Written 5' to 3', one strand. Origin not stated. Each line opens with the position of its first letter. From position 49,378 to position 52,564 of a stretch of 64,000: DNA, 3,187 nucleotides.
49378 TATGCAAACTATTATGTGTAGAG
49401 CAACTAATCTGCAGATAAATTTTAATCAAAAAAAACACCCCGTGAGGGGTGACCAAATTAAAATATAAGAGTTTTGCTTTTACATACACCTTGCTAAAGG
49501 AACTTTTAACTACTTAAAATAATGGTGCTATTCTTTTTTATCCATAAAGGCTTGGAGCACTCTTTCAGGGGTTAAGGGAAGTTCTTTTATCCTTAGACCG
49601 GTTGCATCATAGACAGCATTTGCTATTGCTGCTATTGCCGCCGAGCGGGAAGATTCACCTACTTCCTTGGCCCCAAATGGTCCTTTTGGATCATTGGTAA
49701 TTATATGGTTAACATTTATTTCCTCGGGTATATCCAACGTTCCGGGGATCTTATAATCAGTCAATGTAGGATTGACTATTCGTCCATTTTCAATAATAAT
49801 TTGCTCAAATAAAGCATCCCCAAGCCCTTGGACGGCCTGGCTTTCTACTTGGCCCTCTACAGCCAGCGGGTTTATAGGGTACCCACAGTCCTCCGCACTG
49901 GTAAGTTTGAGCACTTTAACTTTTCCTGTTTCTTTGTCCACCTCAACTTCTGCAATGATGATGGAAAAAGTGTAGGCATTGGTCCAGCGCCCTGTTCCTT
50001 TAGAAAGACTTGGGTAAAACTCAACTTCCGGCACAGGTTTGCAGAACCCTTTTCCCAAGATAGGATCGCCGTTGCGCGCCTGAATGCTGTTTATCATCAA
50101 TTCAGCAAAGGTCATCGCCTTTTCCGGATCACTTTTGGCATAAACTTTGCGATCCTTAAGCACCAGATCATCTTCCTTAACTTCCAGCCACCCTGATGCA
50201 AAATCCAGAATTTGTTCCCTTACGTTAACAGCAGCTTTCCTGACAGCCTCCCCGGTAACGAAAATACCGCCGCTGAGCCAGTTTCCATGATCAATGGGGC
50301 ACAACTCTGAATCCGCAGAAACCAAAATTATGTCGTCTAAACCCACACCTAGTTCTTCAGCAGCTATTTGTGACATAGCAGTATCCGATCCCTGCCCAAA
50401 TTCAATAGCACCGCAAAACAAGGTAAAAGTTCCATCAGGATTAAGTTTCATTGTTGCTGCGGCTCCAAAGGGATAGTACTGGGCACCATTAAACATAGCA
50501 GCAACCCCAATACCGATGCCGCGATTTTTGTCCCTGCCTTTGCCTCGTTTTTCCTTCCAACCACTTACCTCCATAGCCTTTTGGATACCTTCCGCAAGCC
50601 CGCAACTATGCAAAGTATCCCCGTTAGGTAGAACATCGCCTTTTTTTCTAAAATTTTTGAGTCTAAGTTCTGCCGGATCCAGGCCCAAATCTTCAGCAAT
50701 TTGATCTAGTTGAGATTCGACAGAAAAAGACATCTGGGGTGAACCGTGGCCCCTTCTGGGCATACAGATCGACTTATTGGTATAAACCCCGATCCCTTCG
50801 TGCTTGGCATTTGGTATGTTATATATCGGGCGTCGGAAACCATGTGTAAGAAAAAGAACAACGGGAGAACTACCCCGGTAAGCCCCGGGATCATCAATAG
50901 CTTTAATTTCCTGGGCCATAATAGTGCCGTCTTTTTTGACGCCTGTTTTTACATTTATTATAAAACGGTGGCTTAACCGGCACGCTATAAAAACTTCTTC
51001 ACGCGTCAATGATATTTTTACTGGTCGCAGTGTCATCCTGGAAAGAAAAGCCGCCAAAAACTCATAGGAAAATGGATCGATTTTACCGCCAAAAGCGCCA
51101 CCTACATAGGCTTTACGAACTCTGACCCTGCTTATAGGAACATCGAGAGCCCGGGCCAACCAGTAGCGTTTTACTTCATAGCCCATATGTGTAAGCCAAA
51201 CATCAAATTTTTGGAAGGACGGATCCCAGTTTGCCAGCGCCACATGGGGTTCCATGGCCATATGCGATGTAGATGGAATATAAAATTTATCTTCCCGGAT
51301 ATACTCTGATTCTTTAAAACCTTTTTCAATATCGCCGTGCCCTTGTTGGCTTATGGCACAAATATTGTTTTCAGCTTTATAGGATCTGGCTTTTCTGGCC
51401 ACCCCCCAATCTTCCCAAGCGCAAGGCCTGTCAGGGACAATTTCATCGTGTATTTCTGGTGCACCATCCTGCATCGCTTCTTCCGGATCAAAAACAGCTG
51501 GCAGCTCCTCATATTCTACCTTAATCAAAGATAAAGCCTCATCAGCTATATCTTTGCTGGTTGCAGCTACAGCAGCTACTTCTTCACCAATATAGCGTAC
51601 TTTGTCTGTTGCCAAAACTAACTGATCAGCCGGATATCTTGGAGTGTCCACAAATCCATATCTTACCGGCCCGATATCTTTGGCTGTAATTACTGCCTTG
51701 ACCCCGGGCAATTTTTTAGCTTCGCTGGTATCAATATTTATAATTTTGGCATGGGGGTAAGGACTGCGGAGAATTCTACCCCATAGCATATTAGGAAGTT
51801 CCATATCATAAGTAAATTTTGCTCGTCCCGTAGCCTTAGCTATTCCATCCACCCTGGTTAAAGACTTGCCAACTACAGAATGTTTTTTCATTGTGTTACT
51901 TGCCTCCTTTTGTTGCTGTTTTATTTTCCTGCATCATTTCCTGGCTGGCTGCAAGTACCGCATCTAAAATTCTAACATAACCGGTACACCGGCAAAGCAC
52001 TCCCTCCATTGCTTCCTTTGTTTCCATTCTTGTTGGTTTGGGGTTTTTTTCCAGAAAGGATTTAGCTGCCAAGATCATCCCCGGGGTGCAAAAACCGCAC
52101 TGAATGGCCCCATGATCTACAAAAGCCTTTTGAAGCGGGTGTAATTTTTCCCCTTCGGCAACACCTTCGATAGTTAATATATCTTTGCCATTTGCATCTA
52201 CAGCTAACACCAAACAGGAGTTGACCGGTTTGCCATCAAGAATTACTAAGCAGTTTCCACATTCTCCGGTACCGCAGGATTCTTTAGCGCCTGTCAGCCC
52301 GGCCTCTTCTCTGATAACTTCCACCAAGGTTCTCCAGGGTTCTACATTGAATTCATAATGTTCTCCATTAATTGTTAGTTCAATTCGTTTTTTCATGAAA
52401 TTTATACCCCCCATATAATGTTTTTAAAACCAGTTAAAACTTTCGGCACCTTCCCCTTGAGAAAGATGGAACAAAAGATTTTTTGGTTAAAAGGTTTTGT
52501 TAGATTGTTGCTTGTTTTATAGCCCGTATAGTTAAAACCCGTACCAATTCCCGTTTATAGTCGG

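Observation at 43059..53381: Accessory catabolic island: PaaK-like CoA ligase + SSS/DUF4212 transporter + stand-alone 5S-type carboxyltransferase + XDH-family molybdoenzyme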

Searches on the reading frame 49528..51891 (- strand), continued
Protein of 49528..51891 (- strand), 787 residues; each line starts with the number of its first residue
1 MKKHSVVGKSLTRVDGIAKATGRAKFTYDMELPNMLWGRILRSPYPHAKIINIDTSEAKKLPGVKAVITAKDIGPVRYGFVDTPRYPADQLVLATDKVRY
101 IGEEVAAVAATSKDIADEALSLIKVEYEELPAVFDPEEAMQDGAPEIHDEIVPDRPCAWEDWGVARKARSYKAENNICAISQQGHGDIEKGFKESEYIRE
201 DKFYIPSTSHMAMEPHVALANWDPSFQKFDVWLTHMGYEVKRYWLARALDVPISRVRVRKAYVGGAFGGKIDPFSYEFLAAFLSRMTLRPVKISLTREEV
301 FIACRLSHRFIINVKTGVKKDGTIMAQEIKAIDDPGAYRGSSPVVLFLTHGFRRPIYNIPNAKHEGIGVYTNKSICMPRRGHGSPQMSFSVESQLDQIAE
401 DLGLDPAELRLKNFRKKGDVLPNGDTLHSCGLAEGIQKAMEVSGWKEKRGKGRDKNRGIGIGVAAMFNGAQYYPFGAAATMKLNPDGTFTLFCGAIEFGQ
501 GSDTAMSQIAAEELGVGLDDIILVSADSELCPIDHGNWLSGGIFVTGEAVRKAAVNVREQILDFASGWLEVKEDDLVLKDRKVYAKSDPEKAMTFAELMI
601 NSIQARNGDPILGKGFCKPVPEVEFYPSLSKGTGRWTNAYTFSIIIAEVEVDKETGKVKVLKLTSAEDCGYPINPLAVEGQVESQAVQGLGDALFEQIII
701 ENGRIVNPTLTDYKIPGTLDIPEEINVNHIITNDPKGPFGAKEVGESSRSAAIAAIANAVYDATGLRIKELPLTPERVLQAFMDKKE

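Call 54: search_protein_families(library=ncbifam, proteins=[L128:3213-5552:+, L128:1705-2694:+, L128:5565-6884:+, L145:6019-8343:+, L145:4503-5498:+, L145:8377-9696:+, L124:9935-12367:+, L124:12364-13338:+, L124:13335-14918:+, L086:3969-5279:+], max_evalue=1e-40)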
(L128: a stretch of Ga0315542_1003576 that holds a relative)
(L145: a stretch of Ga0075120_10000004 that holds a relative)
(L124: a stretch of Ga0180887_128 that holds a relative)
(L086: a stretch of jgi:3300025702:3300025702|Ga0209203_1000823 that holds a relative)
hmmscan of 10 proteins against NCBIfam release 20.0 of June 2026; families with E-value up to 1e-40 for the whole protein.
L128:3213-5552:+ (779 aa): 13 families
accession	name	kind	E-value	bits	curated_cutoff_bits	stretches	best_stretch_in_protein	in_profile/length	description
TIGR03194.1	4hydrxCoA_A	equivalog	3.4e-195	650.7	994.55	1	17-774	4-745/746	4-hydroxybenzoyl-CoA reductase subunit alpha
NF007426.0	PRK09970.1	equivalog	2.3e-158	528.6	916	1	8-773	4-753/761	xanthine dehydrogenase molybdenum-binding subunit XdhA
NF043082.1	XdhA_XDHase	equivalog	3.2e-158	528.2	780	1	10-773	1-750/758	xanthine dehydrogenase subunit XdhA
TIGR03196.1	pucD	equivalog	2.7e-140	469.2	783.65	1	10-771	3-754/763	xanthine dehydrogenase subunit D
NF041018.1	glyceraldDH_alpha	equivalog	4.7e-127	425.3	790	1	9-772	2-741/741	glyceraldehyde dehydrogenase subunit alpha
NF040766.1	CODH_aero_grp5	exception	5.2e-113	378.8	950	1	9-770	4-780/785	aerobic carbon-monoxide dehydrogenase large subunit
TIGR03311.1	Se_dep_XDH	equivalog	1.1e-110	371.1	830.45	1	7-562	159-687/848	selenium-dependent xanthine dehydrogenase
NF045668.1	pterin_aldehy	equivalog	9e-95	318.5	1100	1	10-775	175-904/905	molybdopterin-dependent aldehyde oxidoreductase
TIGR03313.1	Se_sel_red_Mo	hypoth_equivalog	1.3e-92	311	1101.9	1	160-777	349-951/951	molybdopterin-dependent oxidoreductase Mo/Fe-S-binding subunit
TIGR02416.1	CO_dehy_Mo_lg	equivalog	3.5e-90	303.2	991.15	1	23-760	6-756/770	aerobic carbon-monoxide dehydrogenase large subunit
TIGR02965.1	xanthine_xdhB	equivalog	1e-85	288.5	849.5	1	19-775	10-754/758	xanthine dehydrogenase molybdopterin binding subunit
NF041671.1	peri_hyde_PaoC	equivalog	4.5e-84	283.2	1180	1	4-777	12-733/735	aldehyde oxidoreductase molybdenum-binding subunit PaoC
TIGR02969.1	mam_aldehyde_ox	subfamily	3.8e-53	180.4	1912.3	1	8-556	574-1105/1330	aldehyde oxidase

L128:1705-2694:+ (329 aa): 2 families
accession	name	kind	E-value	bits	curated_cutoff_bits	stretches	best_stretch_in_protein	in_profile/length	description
TIGR03195.1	4hydrxCoA_B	equivalog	9e-56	189.3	404.55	1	3-297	2-294/321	4-hydroxybenzoyl-CoA reductase subunit beta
NF043083.1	XdhB_XDHase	equivalog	2.7e-44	151.4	310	0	151-317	114-278/289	xanthine dehydrogenase subunit XdhB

L128:5565-6884:+ (439 aa): 5 families
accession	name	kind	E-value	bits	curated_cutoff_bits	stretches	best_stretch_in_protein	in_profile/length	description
TIGR02155.1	PA_CoA_ligase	equivalog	2.6e-81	273.3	646.3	1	12-436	1-419/422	phenylacetate--CoA ligase PaaK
NF041878.1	paak_haloarch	equivalog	1.8e-80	270.6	700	1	9-430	3-417/427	phenylacetate--CoA ligase PaaK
NF053551.1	FlxY_rubin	equivalog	5.6e-58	196.7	520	1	14-430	4-410/424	flexirubin biosynthesis putative acyl-CoA ligase FlxY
NF045666.1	DVU1553_fam_AMP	equivalog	2.8e-45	154.8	300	1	10-330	14-325/331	DVU_1553 family AMP-dependent CoA ligase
TIGR03335.1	F390_ftsA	equivalog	1e-44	153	458.7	1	6-407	1-401/445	coenzyme F390 synthetase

L145:6019-8343:+ (774 aa): 13 families
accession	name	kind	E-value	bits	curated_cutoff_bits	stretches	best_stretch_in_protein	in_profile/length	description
TIGR03194.1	4hydrxCoA_A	equivalog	1.6e-199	665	994.55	1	14-769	4-745/746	4-hydroxybenzoyl-CoA reductase subunit alpha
NF007426.0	PRK09970.1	equivalog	6.8e-160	533.6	916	1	5-768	4-753/761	xanthine dehydrogenase molybdenum-binding subunit XdhA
NF043082.1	XdhA_XDHase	equivalog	3.5e-158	528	780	1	7-770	1-752/758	xanthine dehydrogenase subunit XdhA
TIGR03196.1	pucD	equivalog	6.8e-137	457.9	783.65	1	8-766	4-754/763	xanthine dehydrogenase subunit D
NF041018.1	glyceraldDH_alpha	equivalog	1.4e-129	433.7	790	1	6-767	2-741/741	glyceraldehyde dehydrogenase subunit alpha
NF040766.1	CODH_aero_grp5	exception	1.4e-113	380.7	950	1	6-766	4-781/785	aerobic carbon-monoxide dehydrogenase large subunit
TIGR03311.1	Se_dep_XDH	equivalog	2.9e-109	366.4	830.45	1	7-559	162-689/848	selenium-dependent xanthine dehydrogenase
NF045668.1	pterin_aldehy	equivalog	3.1e-100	336.6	1100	1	7-770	175-904/905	molybdopterin-dependent aldehyde oxidoreductase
TIGR03313.1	Se_sel_red_Mo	hypoth_equivalog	3.3e-99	332.9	1101.9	1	163-772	355-951/951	molybdopterin-dependent oxidoreductase Mo/Fe-S-binding subunit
TIGR02416.1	CO_dehy_Mo_lg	equivalog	8e-89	298.7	991.15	1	20-766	6-767/770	aerobic carbon-monoxide dehydrogenase large subunit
TIGR02965.1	xanthine_xdhB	equivalog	3.7e-87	293.3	849.5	1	16-773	10-757/758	xanthine dehydrogenase molybdopterin binding subunit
NF041671.1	peri_hyde_PaoC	equivalog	2.6e-85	287.3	1180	1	4-772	15-733/735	aldehyde oxidoreductase molybdenum-binding subunit PaoC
TIGR02969.1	mam_aldehyde_ox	subfamily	1.8e-59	201.3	1912.3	1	5-548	574-1102/1330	aldehyde oxidase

L145:4503-5498:+ (331 aa): 1 family
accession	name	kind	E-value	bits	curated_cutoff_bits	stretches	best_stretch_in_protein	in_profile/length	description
TIGR03195.1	4hydrxCoA_B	equivalog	2.7e-57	194.3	404.55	1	3-296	2-292/321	4-hydroxybenzoyl-CoA reductase subunit beta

L145:8377-9696:+ (439 aa): 5 families
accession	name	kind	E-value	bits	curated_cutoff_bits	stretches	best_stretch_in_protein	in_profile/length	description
TIGR02155.1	PA_CoA_ligase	equivalog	5.5e-85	285.4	646.3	1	12-436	1-419/422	phenylacetate--CoA ligase PaaK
NF041878.1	paak_haloarch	equivalog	4.1e-83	279.3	700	1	9-435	3-423/427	phenylacetate--CoA ligase PaaK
NF053551.1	FlxY_rubin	equivalog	7.4e-61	206.1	520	1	14-430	4-410/424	flexirubin biosynthesis putative acyl-CoA ligase FlxY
NF045666.1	DVU1553_fam_AMP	equivalog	9.4e-47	159.7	300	1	12-330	16-325/331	DVU_1553 family AMP-dependent CoA ligase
TIGR03335.1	F390_ftsA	equivalog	1.1e-44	152.9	458.7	1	6-397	1-394/445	coenzyme F390 synthetase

L124:9935-12367:+ (810 aa): 13 families
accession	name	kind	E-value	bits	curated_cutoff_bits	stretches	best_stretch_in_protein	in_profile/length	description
TIGR03194.1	4hydrxCoA_A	equivalog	2e-204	681.2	994.55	2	193-798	136-744/746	4-hydroxybenzoyl-CoA reductase subunit alpha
NF043082.1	XdhA_XDHase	equivalog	7e-165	550.2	780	1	193-804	150-756/758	xanthine dehydrogenase subunit XdhA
NF007426.0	PRK09970.1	equivalog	2e-162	542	916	1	193-803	153-758/761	xanthine dehydrogenase molybdenum-binding subunit XdhA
TIGR03196.1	pucD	equivalog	4.7e-135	451.8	783.65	1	28-794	3-752/763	xanthine dehydrogenase subunit D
NF041018.1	glyceraldDH_alpha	equivalog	3.8e-127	425.6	790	1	193-796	151-740/741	glyceraldehyde dehydrogenase subunit alpha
TIGR03311.1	Se_dep_XDH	equivalog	5.3e-110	368.8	830.45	1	195-608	303-701/848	selenium-dependent xanthine dehydrogenase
TIGR03313.1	Se_sel_red_Mo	hypoth_equivalog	1.6e-100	337.2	1101.9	1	15-801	155-950/951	molybdopterin-dependent oxidoreductase Mo/Fe-S-binding subunit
NF040766.1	CODH_aero_grp5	exception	2.4e-97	327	950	1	27-795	4-780/785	aerobic carbon-monoxide dehydrogenase large subunit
NF045668.1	pterin_aldehy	equivalog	2e-96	324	1100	1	11-575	157-713/905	molybdopterin-dependent aldehyde oxidoreductase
TIGR02416.1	CO_dehy_Mo_lg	equivalog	2.8e-93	313.5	991.15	1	41-791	6-762/770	aerobic carbon-monoxide dehydrogenase large subunit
NF041671.1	peri_hyde_PaoC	equivalog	2.3e-91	307.3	1180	1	197-802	156-733/735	aldehyde oxidoreductase molybdenum-binding subunit PaoC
TIGR02965.1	xanthine_xdhB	equivalog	7.3e-79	265.8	849.5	1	195-783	135-734/758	xanthine dehydrogenase molybdopterin binding subunit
TIGR02969.1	mam_aldehyde_ox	subfamily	7.5e-59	199.3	1912.3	1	199-783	710-1284/1330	aldehyde oxidase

L124:12364-13338:+ (324 aa): 4 families
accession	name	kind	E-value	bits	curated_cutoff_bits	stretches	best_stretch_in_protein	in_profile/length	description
NF041019.1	glyceraldDH_beta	equivalog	1.6e-58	198.2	350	0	162-318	122-279/280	glyceraldehyde dehydrogenase subunit beta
NF043083.1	XdhB_XDHase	equivalog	6.8e-54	182.9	310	0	152-322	112-286/289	xanthine dehydrogenase subunit XdhB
NF007427.0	PRK09971.1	equivalog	1.3e-52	178.9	287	0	151-322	111-286/292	xanthine dehydrogenase FAD-binding subunit XdhB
TIGR03195.1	4hydrxCoA_B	equivalog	4.2e-47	160.8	404.55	1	6-309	4-305/321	4-hydroxybenzoyl-CoA reductase subunit beta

L124:13335-14918:+ (527 aa): 62 families (the best 25 are shown)
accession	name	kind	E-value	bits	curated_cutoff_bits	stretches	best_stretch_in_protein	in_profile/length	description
NF004837.0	PRK06187.1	subfamily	2.6e-118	395.6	476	1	34-526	13-519/531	long-chain-fatty-acid--CoA ligase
TIGR02262.1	benz_CoA_lig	subfamily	9.6e-117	390.8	375.25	1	29-525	4-505/508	benzoate-CoA ligase family protein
NF003313.0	PRK04319.1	equivalog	4.9e-112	375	729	1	28-526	43-558/574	acetate--CoA ligase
NF047394.1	AcylCoAsynMbcS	equivalog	6.6e-104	348.4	850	1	44-526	25-517/525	acyl-CoA synthetase MbcS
NF006182.0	PRK08316.1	subfamily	1.1e-94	317.8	663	1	43-526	24-514/523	fatty acyl-CoA synthetase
NF053567.1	HBDA_AROS1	equivalog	4.4e-92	309.1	1000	1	27-525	11-515/523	3-hydroxybenzoate--CoA ligase HbdA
NF006181.0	PRK08314.1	subfamily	5.1e-91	305.6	705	1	172-525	194-550/563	long-chain-fatty-acid--CoA ligase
NF004114.0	PRK05605.1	equivalog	2e-88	297.2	766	1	172-526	211-566/575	long-chain-fatty-acid--CoA ligase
TIGR02188.1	Ac_CoA_lig_AcsA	equivalog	3.2e-84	283.4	724.95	1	28-526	56-602/629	acetate--CoA ligase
NF001208.0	PRK00174.1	subfamily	7.1e-84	282.3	657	1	28-526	77-617/649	acetate--CoA ligase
NF005307.0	PRK06839.1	equivalog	3.8e-81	273.2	748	1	45-525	17-489/496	o-succinylbenzoate--CoA ligase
NF005220.0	PRK06710.1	equivalog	7.1e-81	272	1116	1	176-525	200-549/563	long-chain-fatty-acid--CoA ligase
NF009233.0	PRK12583.1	subfamily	2e-80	270.8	832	1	176-524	195-545/558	fatty acid CoA ligase family protein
NF004822.0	PRK06178.1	equivalog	2.1e-79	267.6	782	1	173-526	204-564/571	acyl-CoA synthetase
NF005702.0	PRK07514.1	subfamily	5.4e-78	262.6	558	1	37-523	11-494/506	malonyl-CoA synthase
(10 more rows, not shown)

L086:3969-5279:+ (436 aa): 4 families
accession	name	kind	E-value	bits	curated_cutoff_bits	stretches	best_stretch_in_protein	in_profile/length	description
NF041878.1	paak_haloarch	equivalog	8e-80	268.5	700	1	8-433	4-423/427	phenylacetate--CoA ligase PaaK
TIGR02155.1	PA_CoA_ligase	equivalog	2.4e-75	253.7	646.3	1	10-434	1-419/422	phenylacetate--CoA ligase PaaK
NF053551.1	FlxY_rubin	equivalog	1.8e-60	204.9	520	1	12-425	4-407/424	flexirubin biosynthesis putative acyl-CoA ligase FlxY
NF045666.1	DVU1553_fam_AMP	equivalog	7.8e-45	153.4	300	1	8-328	14-325/331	DVU_1553 family AMP-dependent CoA ligase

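Call 55: search_solved_structures(query=L128:1705-2694:+, max_evalue=1e-15, show_alignments=1)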
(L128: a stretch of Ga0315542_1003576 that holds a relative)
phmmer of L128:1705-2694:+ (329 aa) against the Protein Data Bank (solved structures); distinct sequences matched with E-value up to 1e-15: 13.
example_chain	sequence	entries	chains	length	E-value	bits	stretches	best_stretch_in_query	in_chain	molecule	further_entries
1rm6_B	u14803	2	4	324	3.1e-35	125.3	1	13-267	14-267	4-hydroxybenzoyl-CoA reductase beta subunit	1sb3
7dqx_B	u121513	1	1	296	8.5e-25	91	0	3-117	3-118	6-hydroxypseudooxynicotine dehydrogenase complex subunit alpha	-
7dqx_E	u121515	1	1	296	1.5e-24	90.2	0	3-117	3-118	6-hydroxypseudooxynicotine dehydrogenase complex subunit alpha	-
3hrd_C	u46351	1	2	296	2.7e-24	89.3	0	6-117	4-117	Nicotinate dehydrogenase FAD-subunit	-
4zoh_B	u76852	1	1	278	2.8e-23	86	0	1-116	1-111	Putative oxidoreductase FAD-binding subunit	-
5y6q_B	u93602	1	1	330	3.9e-23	85.5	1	11-303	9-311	Aldehyde oxidase medium subunit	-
1ffv_C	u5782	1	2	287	4.6e-23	85.3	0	3-116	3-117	CUTM, FLAVOPROTEIN OF CARBON MONOXIDE DEHYDROGENASE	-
1ffu_C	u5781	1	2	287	5.5e-23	85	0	3-116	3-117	CUTM, FLAVOPROTEIN OF CARBON MONOXIDE DEHYDROGENASE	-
5g5g_B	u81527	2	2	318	1.2e-19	74.1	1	16-274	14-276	PUTATIVE XANTHINE DEHYDROGENASE YAGR MOLYBDENUM-BINDING SU SUBUNIT | Aldehyde oxidoreductase FAD-binding subunit PaoB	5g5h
8uem_B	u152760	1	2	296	1.5e-19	73.7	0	6-118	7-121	Carbon monoxide dehydrogenase medium chain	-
1n5w_C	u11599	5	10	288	1.9e-19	73.4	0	11-116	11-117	Carbon monoxide dehydrogenase medium chain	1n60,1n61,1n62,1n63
1zxi_C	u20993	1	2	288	6.5e-19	71.7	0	11-116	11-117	Carbon monoxide dehydrogenase medium chain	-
1t3q_C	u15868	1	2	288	5.2e-18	68.7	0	1-117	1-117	quinoline 2-oxidoreductase medium subunit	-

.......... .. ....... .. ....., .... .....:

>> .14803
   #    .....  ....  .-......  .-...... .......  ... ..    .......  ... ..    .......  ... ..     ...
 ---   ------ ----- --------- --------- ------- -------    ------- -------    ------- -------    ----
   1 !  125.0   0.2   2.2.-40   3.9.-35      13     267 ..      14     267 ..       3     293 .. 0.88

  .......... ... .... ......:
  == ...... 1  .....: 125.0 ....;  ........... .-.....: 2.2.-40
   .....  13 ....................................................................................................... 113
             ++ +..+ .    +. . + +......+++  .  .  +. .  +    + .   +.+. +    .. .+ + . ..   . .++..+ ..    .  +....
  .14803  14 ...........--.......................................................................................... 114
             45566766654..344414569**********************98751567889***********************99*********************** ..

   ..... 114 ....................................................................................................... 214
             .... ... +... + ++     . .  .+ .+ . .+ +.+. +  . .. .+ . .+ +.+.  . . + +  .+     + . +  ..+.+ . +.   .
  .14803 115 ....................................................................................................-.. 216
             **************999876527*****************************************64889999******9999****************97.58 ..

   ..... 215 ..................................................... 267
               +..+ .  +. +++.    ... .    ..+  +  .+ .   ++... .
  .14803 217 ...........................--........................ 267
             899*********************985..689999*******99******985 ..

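Call 85: search_protein_families(library=pfam, proteins=[L084:8230-8421:+], max_evalue=1)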
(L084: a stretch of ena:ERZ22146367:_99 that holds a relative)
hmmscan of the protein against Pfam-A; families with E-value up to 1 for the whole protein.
L084:8230-8421:+ (63 aa): 2 families
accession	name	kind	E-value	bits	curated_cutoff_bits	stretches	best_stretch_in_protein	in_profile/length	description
PF25600.1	TRIM_CC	-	0.012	15.9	30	1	14-58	95-139/142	TRIM protein coiled-coil region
PF19522.4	DUF6052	-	0.06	14.1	25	1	11-56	12-57/61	Family of unknown function (DUF6052)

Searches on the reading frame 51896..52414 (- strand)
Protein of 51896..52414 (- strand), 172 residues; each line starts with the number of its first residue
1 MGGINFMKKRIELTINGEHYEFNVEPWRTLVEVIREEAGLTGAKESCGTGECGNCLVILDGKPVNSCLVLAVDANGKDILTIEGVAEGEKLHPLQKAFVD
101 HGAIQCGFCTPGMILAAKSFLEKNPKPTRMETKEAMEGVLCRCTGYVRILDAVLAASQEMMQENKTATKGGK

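Call 3: search_protein_families(library=pfam, proteins=[window:51896-52414:-])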
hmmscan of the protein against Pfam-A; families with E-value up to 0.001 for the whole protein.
window:51896-52414:- (172 aa): 4 families
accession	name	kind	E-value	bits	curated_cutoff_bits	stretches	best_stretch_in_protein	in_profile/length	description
PF01799.25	Fer2_2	-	1.1e-32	112.4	30.3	1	81-153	1-74/75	[2Fe-2S] binding domain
PF00111.32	Fer2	-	1.2e-07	32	21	1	14-66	2-54/77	2Fe-2S iron-sulfur cluster binding domain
PF13085.11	Fer2_3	-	7e-05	23.2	27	1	44-97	49-92/107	2Fe-2S iron-sulfur cluster binding domain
PF13510.11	Fer2_4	-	0.00013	22.4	22.8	0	44-72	43-72/82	2Fe-2S iron-sulfur cluster binding domain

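Call 4: search_protein_families(library=ncbifam, proteins=[window:51896-52414:-])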
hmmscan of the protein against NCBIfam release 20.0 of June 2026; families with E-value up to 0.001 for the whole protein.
window:51896-52414:- (172 aa): 12 families
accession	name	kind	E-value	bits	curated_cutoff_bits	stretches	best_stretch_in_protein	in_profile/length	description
NF041020.1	glyceraldDH_gamma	equivalog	1.9e-59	199.9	290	1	8-161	10-163/164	glyceraldehyde dehydrogenase subunit gamma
NF043084.2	XdhC_XDHase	equivalog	9.1e-54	181.1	217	1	9-155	1-148/151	xanthine dehydrogenase subunit XdhC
TIGR03198.1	pucE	equivalog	8.2e-51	171.4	254.3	1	8-156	1-148/151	xanthine dehydrogenase subunit E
NF045668.1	pterin_aldehy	equivalog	9.6e-51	172.8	1100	1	11-165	3-160/905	molybdopterin-dependent aldehyde oxidoreductase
TIGR03193.1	4hydroxCoAred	equivalog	2.8e-49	166.8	257.8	1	12-156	3-147/148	4-hydroxybenzoyl-CoA reductase subunit gamma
NF007387.0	PRK09908.1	equivalog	3.1e-47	160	212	1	10-157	8-156/159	xanthine dehydrogenase iron sulfur-binding subunit XdhC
TIGR03311.1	Se_dep_XDH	equivalog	4.2e-45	154.1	830.45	1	12-166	2-153/848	selenium-dependent xanthine dehydrogenase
NF008514.0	PRK11433.1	equivalog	2e-41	141.9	322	1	9-157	51-214/218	aldehyde dehydrogenase iron-sulfur subunit PaoA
TIGR02963.1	xanthine_xdhA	equivalog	9.8e-39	133.2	467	1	21-162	12-163/468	xanthine dehydrogenase small subunit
TIGR02969.1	mam_aldehyde_ox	subfamily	2.5e-26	91.5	1912.3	1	16-154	8-158/1330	aldehyde oxidase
TIGR03313.1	Se_sel_red_Mo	hypoth_equivalog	2.3e-16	58.7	1101.9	1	14-162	2-150/951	molybdopterin-dependent oxidoreductase Mo/Fe-S-binding subunit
NF009226.0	PRK12576.1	equivalog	0.0009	18.7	344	0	34-85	46-100/317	succinate dehydrogenase/fumarate reductase iron-sulfur subunit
